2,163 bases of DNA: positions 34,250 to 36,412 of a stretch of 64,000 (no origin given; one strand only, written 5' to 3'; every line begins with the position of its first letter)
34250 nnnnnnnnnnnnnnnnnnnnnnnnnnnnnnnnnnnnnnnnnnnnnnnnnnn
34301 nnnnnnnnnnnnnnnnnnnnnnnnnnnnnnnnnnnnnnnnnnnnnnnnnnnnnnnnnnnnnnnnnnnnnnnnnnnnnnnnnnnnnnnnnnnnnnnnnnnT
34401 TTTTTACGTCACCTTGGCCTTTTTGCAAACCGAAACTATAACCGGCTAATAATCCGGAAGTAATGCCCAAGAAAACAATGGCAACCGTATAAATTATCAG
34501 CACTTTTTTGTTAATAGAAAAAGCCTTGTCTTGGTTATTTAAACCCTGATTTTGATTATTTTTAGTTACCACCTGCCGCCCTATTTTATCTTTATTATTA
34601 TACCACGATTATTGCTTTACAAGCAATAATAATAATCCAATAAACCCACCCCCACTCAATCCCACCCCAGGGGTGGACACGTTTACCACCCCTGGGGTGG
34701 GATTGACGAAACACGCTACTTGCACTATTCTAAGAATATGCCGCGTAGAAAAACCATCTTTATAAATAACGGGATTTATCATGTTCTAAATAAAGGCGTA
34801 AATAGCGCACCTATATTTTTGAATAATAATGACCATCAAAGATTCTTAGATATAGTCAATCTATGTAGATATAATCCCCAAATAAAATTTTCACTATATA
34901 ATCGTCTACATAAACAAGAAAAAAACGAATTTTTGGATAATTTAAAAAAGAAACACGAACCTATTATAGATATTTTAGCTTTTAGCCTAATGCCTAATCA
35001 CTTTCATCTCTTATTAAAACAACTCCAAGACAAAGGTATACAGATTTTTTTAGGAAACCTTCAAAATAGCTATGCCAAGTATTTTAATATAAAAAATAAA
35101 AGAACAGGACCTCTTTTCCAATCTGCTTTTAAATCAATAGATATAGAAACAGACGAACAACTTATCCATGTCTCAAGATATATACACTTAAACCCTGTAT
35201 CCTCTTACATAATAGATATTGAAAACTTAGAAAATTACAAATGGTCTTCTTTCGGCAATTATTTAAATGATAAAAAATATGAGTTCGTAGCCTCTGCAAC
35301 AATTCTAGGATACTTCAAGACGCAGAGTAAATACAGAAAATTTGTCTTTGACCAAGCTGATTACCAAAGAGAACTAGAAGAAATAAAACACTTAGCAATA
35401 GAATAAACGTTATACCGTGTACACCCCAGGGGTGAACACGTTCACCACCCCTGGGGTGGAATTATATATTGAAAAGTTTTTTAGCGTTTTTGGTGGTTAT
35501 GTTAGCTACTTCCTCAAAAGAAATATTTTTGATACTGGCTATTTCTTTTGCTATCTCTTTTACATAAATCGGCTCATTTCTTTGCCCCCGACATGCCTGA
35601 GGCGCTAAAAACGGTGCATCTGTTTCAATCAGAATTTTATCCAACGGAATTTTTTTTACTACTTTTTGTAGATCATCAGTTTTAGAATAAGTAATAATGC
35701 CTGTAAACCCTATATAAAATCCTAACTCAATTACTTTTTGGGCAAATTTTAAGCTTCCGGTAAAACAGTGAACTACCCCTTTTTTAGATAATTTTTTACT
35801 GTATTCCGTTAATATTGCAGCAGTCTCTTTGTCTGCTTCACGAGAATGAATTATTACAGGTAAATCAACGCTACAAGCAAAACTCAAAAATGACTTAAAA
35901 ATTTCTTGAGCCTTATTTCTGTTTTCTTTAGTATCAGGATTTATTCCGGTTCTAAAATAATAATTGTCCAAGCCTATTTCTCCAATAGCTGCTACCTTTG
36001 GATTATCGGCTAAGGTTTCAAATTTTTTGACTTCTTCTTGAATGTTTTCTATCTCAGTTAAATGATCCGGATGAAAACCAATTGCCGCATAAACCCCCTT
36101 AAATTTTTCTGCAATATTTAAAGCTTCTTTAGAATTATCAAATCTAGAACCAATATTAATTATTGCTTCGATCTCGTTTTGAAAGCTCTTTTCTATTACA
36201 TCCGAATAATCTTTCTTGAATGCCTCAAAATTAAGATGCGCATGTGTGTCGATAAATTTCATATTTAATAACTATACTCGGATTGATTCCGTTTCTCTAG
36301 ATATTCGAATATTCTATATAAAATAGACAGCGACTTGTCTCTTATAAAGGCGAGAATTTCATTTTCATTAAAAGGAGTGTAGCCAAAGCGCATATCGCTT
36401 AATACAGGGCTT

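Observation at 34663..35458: RAYT-like Y1 transposase flanked by REP-like GC-rich palindromes in an AT-rich genome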

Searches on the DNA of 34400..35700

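Call 70: search_rna_families(source=window, start=34400, end=35700, threshold=evalue, max_evalue=1)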
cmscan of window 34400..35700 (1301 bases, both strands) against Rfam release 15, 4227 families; matches with E-value up to 1: 2.
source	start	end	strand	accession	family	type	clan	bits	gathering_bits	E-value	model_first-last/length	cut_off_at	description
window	34654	34706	-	RF03758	mir-2756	Gene; miRNA;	-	22.3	61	0.061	1-78/78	no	mir-2756 microRNA precursor family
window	34655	34707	-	RF04156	MIR2670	Gene; miRNA;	-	18.4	117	0.4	1-200/200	no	MIR2670 microRNA precursor family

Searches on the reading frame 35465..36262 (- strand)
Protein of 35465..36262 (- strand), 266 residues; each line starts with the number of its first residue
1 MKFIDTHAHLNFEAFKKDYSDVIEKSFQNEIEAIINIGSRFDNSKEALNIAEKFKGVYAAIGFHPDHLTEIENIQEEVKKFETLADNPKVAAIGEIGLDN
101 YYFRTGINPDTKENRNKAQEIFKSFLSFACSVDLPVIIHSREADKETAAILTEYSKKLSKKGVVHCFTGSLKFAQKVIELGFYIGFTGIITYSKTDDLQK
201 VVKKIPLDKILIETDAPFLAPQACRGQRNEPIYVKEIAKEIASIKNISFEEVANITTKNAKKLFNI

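Call 64: list_cluster_members(proteins=[L096:3829-4314:-, L096:4452-5453:-, L091:1763-3064:+, L091:3602-5044:+, window:35465-36262:-, window:34738-35403:+])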
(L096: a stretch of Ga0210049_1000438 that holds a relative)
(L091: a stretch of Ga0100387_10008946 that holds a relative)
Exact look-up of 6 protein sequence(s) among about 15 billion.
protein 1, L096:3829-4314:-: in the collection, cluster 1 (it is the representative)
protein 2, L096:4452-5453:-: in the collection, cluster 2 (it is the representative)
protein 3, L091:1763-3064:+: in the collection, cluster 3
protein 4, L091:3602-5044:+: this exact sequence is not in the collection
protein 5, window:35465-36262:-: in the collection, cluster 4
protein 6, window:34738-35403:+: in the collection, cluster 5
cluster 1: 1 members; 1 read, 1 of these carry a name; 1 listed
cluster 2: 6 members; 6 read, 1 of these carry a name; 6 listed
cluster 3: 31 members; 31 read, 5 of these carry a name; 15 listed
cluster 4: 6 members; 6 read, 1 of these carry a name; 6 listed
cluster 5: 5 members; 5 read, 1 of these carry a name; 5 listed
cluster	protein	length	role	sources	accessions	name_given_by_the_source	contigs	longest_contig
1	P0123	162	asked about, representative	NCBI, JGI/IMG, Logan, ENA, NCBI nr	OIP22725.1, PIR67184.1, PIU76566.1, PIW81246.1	diacylglycerol kinase [bacterium CG_4_10_14_0_2_um_filter_33_32] | MAG: diacylglycerol kinase [bacterium CG2_30_33_46]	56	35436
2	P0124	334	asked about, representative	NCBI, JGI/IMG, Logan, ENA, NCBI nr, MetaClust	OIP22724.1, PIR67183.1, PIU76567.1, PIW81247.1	thymidylate synthase [bacterium CG_4_10_14_0_2_um_filter_33_32] | MAG: thymidylate synthase [bacterium CG2_30_33_46] | \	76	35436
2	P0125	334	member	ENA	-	-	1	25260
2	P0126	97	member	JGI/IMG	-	-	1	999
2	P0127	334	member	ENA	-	-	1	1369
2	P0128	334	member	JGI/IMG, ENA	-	-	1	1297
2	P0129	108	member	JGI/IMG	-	-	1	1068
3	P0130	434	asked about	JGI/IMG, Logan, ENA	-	-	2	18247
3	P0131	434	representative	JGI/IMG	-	-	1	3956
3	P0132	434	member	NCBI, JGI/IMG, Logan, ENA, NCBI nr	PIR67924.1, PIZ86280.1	hypothetical protein COX95_01745 [bacterium CG_4_10_14_0_2_um_filter_33_32] | MAG: hypothetical protein COU50_00670 [bacterium CG10_big_fil_rev_8_21_14_0_10_33_18]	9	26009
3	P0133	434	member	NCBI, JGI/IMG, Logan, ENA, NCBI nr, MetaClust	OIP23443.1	hypothetical protein AUJ93_00985 [bacterium CG2_30_33_46] | MAG: hypothetical protein AUJ93_00985 [bacterium CG2_30_33_46] | \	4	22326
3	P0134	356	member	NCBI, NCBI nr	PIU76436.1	hypothetical protein COS74_04060 [bacterium CG06_land_8_20_14_3_00_33_50] | MAG: hypothetical protein COS74_04060 [bacterium CG06_land_8_20_14_3_00_33_50]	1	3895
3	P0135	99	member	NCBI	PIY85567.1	hypothetical protein COY76_01470, partial [bacterium CG_4_10_14_0_8_um_filter_33_57]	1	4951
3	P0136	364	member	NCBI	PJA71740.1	hypothetical protein CO152_05075, partial [bacterium CG_4_9_14_3_um_filter_33_26]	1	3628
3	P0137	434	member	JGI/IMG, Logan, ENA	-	-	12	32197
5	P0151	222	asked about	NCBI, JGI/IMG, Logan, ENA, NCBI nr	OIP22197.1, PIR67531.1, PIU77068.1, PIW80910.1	hypothetical protein COX95_03450 [bacterium CG_4_10_14_0_2_um_filter_33_32] | MAG: hypothetical protein AUJ93_04840 [bacterium CG2_30_33_46]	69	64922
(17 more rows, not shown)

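Call 65: find_encoding_contigs(protein=P0132, flank=10000, max_places=4)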
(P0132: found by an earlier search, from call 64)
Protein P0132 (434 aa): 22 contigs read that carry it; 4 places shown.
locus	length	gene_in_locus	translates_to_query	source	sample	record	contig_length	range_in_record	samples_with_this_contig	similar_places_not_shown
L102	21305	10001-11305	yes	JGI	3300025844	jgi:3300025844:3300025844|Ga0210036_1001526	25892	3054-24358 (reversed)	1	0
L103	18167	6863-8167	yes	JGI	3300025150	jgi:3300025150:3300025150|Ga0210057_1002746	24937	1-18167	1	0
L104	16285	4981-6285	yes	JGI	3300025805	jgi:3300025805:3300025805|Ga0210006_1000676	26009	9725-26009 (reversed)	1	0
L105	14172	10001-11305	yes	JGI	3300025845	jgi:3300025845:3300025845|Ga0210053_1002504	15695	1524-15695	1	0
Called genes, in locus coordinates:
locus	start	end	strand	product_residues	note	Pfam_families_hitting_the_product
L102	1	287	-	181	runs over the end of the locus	PF03703:bPH_2 (weak)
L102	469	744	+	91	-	PF00708:Acylphosphatase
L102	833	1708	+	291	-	PF00483:NTP_transferase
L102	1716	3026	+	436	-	PF01547:SBP_bac_1, PF13416:SBP_bac_8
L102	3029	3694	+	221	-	PF18895:T4SS_pilin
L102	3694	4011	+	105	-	PF18895:T4SS_pilin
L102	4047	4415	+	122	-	PF18895:T4SS_pilin (weak)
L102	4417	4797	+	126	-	PF18895:T4SS_pilin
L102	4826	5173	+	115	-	PF18895:T4SS_pilin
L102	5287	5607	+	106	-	PF18895:T4SS_pilin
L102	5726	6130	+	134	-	PF01909:NTP_transf_2, PF18765:Polbeta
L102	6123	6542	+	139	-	PF01934:HepT-like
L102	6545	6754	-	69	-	-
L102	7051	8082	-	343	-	PF14213:DUF4325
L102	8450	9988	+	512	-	-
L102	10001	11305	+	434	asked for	-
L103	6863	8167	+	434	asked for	-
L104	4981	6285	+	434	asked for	-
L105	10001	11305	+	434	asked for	-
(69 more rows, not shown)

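Call 68: find_encoding_contigs(protein=P0151, flank=3000, max_places=10)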
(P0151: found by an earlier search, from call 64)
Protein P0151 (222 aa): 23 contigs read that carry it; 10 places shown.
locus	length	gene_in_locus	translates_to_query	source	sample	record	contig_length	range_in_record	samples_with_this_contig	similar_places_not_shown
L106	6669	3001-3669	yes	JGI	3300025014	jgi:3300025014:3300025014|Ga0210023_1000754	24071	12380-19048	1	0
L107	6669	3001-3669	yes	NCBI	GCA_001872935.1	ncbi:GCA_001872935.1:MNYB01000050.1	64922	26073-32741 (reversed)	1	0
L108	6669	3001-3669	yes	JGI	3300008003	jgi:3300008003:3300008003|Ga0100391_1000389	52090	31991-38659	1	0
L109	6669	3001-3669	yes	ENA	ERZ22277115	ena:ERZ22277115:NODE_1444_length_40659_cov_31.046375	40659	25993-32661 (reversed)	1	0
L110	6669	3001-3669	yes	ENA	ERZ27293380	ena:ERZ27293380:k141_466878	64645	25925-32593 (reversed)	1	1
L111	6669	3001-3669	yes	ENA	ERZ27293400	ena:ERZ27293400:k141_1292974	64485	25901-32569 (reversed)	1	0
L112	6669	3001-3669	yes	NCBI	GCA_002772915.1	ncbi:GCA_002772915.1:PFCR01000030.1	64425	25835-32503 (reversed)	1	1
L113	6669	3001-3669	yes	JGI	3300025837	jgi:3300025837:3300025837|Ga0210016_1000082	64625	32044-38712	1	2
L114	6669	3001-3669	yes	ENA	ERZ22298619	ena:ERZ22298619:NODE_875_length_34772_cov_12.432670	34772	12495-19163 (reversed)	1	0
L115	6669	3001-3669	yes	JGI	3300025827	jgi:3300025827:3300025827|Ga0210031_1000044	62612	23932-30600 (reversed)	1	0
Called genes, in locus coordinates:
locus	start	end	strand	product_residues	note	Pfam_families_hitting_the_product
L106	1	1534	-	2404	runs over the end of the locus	PF01833:TIG, PF00041:fn3 (weak), PF16656:Pur_ac_phosph_N (weak)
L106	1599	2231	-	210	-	-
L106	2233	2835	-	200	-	-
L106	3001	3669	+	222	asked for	PF01797:Y1_Tnp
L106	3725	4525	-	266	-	PF01026:TatD_DNase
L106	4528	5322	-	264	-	-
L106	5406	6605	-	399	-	-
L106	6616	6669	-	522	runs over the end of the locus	PF00133:tRNA-synt_1 (weak), PF09334:tRNA-synt_1g, PF00133:tRNA-synt_1, PF01406:tRNA-synt_1e (weak), PF19303:Anticodon_3 (weak)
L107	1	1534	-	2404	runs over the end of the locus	PF01833:TIG, PF00041:fn3 (weak), PF16656:Pur_ac_phosph_N (weak)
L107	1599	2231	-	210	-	-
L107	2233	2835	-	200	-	-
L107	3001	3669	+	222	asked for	PF01797:Y1_Tnp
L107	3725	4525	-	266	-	PF01026:TatD_DNase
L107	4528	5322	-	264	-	-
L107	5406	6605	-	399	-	PF07690:MFS_1 (faint)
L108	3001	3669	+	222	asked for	PF01797:Y1_Tnp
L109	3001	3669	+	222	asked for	PF01797:Y1_Tnp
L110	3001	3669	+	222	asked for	PF01797:Y1_Tnp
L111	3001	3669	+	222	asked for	PF01797:Y1_Tnp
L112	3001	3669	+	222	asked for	PF01797:Y1_Tnp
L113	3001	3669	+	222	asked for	PF01797:Y1_Tnp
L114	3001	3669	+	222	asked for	PF01797:Y1_Tnp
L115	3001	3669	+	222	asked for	PF01797:Y1_Tnp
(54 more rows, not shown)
